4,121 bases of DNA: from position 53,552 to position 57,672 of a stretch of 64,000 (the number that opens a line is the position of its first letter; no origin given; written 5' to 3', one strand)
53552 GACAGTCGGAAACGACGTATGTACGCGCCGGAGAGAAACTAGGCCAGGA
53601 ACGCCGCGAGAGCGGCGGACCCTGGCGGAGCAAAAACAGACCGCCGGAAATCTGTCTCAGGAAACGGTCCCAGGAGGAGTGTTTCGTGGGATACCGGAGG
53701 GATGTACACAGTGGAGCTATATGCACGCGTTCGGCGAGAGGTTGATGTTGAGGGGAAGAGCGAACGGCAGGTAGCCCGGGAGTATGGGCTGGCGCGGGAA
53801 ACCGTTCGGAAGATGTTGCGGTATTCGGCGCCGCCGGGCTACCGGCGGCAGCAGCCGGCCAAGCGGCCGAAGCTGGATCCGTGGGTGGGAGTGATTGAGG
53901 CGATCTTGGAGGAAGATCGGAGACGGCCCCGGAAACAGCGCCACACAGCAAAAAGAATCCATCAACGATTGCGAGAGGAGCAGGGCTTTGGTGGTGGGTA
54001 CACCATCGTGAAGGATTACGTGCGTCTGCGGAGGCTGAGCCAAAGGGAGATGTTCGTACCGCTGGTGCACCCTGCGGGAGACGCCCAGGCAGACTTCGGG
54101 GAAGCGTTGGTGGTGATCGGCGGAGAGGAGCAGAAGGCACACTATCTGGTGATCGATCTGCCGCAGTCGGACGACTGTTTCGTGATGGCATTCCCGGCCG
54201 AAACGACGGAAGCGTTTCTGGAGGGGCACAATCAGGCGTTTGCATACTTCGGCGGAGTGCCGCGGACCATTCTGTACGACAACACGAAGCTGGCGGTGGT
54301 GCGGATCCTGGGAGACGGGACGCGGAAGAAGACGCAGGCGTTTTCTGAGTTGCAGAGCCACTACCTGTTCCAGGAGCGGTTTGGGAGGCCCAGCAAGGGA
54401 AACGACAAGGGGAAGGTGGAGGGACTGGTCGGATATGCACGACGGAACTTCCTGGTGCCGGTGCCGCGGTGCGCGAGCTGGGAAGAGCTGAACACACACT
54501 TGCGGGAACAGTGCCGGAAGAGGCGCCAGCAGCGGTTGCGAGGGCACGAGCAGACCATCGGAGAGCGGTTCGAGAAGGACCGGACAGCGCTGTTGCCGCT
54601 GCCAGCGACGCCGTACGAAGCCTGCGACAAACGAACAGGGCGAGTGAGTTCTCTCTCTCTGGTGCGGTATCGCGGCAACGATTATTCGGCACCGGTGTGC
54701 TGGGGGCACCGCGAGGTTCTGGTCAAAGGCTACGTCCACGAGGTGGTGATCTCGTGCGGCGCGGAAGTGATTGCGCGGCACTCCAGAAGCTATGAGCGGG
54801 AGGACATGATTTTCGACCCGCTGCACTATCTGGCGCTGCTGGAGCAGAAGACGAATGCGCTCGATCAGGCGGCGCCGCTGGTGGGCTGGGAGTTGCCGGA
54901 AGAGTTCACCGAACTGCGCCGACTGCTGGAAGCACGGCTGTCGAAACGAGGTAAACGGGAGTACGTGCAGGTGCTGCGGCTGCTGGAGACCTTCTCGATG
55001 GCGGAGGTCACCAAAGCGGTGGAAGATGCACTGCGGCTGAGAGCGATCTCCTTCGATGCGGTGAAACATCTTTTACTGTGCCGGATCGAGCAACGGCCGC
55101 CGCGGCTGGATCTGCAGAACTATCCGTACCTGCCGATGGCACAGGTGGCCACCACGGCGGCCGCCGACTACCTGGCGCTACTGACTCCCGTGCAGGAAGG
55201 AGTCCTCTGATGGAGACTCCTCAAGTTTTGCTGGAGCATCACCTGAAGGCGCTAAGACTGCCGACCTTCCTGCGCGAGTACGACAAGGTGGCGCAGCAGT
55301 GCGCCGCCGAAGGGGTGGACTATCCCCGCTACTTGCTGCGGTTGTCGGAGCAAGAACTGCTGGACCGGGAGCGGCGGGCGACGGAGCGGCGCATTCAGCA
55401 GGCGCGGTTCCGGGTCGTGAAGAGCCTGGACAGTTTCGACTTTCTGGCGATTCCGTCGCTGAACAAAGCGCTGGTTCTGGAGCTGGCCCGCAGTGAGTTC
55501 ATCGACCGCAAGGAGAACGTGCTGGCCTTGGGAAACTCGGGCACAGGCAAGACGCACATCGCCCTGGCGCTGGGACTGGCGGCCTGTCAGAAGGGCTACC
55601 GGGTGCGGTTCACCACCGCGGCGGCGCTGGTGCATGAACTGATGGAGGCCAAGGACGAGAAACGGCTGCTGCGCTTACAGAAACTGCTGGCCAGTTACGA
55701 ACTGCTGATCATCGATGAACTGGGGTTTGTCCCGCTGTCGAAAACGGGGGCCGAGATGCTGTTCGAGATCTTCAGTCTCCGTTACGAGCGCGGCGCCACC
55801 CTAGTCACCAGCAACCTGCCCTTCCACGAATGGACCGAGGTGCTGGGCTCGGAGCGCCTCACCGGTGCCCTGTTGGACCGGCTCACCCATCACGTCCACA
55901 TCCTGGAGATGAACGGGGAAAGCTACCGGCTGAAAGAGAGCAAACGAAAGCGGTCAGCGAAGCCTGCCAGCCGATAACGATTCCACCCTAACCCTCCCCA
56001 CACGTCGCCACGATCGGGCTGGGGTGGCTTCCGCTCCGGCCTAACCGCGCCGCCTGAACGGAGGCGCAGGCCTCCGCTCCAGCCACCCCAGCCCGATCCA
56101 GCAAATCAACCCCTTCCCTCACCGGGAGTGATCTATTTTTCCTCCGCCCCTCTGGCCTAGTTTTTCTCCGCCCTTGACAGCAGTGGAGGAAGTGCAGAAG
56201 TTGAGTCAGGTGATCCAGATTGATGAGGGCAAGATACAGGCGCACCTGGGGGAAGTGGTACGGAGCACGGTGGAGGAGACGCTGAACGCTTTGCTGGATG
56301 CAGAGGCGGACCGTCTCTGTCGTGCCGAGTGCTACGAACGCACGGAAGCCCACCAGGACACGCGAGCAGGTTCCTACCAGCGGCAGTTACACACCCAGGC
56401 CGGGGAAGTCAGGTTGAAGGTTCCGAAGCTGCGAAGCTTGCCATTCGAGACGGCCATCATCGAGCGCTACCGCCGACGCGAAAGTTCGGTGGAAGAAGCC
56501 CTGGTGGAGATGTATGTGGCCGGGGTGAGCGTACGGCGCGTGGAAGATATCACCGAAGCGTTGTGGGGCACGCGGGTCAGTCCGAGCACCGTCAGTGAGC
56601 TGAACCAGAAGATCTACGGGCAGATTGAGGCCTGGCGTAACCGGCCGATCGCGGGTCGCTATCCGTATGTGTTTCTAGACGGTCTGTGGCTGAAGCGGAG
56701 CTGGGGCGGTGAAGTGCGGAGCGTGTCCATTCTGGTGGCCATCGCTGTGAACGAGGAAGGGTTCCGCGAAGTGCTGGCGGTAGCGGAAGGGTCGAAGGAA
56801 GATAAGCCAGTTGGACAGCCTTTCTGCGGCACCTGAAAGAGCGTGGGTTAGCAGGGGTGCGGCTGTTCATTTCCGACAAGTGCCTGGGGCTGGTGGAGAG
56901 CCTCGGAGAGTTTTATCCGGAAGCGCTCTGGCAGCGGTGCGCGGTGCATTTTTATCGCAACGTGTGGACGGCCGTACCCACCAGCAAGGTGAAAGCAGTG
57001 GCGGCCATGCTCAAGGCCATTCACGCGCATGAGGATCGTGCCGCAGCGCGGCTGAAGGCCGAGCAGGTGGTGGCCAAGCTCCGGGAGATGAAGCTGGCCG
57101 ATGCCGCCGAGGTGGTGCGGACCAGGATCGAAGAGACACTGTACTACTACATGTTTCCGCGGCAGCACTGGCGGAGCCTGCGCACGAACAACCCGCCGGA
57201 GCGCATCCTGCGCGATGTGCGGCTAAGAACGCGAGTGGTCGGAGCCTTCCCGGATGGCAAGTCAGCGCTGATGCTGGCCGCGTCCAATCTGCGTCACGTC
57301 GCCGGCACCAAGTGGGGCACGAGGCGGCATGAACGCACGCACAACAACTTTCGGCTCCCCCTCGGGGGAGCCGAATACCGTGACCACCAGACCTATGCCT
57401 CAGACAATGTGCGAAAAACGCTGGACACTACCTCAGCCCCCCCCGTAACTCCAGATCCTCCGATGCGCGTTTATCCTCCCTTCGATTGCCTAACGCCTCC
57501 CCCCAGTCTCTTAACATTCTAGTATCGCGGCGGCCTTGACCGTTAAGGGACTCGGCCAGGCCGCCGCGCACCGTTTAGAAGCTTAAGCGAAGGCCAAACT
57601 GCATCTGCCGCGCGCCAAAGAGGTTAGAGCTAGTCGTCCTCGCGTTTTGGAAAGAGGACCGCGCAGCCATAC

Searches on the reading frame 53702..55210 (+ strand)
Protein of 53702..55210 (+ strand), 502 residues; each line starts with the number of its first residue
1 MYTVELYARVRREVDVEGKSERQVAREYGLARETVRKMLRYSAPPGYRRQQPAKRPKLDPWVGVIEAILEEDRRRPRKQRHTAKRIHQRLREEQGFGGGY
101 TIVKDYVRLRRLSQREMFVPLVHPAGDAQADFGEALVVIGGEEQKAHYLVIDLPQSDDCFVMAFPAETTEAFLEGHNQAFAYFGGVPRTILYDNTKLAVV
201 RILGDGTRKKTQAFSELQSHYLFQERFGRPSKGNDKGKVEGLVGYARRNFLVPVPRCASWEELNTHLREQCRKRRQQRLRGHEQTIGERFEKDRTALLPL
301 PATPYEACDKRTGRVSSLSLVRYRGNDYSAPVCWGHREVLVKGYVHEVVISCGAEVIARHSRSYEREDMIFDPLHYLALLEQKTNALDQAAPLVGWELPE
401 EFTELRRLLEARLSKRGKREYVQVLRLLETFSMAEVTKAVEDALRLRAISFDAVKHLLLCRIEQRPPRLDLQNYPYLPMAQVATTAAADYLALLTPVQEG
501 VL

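Call 37: search_protein_families(library=pfam, proteins=[window:53702-55210:+], max_evalue=0.00001)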
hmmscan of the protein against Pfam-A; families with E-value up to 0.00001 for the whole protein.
window:53702-55210:+ (502 aa): 1 family
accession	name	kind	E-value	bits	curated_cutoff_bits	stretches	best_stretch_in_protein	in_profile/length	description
PF22483.2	Mu-transpos_C_2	-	4.1e-20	71.7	27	1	300-372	1-73/73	Mu transposase, C-terminal domain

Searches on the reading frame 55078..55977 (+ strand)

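Call 91: search_protein_families(library=pfam, proteins=[window:55078-55977:+], max_evalue=0.0001)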
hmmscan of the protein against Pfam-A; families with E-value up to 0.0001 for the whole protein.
window:55078-55977:+ (299 aa): 3 families
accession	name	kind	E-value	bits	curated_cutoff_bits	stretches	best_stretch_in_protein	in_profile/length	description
PF01695.23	IstB_IS21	-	3.8e-72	243.1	24.1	1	55-289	2-236/238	IstB-like ATP binding protein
PF00308.24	Bac_DnaA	-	3.6e-09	37.5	23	1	144-245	32-136/162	Bacterial DnaA ATPAse domain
PF02562.22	PhoH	-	3.5e-05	23.8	27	1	140-244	14-120/205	PhoH-like protein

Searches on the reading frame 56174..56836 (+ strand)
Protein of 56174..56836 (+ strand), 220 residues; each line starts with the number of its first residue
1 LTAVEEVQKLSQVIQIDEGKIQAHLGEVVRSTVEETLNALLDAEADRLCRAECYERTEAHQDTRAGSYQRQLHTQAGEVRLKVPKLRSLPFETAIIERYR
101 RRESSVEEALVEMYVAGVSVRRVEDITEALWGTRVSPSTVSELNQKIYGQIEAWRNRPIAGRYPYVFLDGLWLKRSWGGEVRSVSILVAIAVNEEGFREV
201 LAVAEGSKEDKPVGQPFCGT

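Call 91: search_protein_families(library=pfam, proteins=[window:56174-56836:+], max_evalue=0.0001)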
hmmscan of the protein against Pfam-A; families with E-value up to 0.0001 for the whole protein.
window:56174-56836:+ (220 aa): 1 family
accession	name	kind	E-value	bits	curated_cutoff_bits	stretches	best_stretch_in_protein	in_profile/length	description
PF00872.24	Transposase_mut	-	2.2e-55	188.5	21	1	7-211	4-208/379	Transposase, Mutator family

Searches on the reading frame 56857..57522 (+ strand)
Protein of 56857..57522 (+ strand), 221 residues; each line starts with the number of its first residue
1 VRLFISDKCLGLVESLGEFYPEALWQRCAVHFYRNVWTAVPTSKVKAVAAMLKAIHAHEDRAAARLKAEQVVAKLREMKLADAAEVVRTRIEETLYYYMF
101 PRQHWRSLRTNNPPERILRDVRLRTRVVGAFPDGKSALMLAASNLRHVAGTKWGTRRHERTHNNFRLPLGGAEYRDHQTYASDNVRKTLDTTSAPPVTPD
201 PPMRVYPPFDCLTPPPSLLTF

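Call 91: search_protein_families(library=pfam, proteins=[window:56857-57522:+], max_evalue=0.0001)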
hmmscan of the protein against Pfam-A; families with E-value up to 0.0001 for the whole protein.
window:56857-57522:+ (221 aa): 1 family
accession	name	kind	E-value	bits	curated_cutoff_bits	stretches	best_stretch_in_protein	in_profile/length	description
PF00872.24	Transposase_mut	-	1.7e-33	116.5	21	1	2-141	227-365/379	Transposase, Mutator family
